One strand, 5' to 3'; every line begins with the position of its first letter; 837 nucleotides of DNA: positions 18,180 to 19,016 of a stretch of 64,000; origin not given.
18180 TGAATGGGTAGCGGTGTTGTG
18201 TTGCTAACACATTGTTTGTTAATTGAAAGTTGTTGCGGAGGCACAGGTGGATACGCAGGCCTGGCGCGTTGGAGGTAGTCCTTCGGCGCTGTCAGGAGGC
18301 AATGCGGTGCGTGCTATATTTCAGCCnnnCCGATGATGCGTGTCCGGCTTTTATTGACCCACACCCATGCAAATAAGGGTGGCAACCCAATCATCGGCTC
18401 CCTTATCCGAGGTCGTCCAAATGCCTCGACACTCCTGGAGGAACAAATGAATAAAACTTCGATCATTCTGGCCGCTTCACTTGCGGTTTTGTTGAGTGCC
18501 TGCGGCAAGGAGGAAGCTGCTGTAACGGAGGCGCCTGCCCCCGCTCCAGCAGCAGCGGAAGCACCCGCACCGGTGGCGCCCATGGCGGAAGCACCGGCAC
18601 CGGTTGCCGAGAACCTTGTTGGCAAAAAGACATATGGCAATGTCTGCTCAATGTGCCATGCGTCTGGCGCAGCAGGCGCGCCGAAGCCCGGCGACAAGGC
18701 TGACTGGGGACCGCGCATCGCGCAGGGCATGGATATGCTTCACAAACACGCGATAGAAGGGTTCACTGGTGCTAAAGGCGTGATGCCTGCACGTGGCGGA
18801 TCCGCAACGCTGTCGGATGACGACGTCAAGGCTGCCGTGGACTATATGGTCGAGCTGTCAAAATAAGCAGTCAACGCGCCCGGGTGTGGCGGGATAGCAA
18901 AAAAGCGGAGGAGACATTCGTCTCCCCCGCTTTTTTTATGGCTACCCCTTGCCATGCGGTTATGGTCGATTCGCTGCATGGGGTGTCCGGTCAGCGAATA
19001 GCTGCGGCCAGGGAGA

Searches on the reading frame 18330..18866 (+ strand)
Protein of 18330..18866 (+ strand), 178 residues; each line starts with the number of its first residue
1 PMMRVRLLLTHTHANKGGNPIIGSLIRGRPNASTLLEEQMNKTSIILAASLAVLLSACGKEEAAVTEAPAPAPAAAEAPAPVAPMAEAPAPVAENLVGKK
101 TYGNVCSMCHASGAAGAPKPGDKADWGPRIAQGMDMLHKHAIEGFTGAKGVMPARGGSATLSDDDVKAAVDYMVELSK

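Call 54: search_protein_families(library=pfam, proteins=[window:18330-18866:+], max_evalue=0.001)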
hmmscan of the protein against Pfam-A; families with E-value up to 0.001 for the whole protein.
window:18330-18866:+ (178 aa): 2 families
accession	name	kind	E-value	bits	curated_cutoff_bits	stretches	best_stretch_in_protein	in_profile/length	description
PF13442.11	Cytochrome_CBB3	-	2.9e-13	50.4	27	1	97-173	5-68/68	Cytochrome C oxidase, cbb3-type, subunit III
PF00034.26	Cytochrom_C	-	1.1e-10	43.2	21.3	1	98-176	4-89/90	Cytochrome c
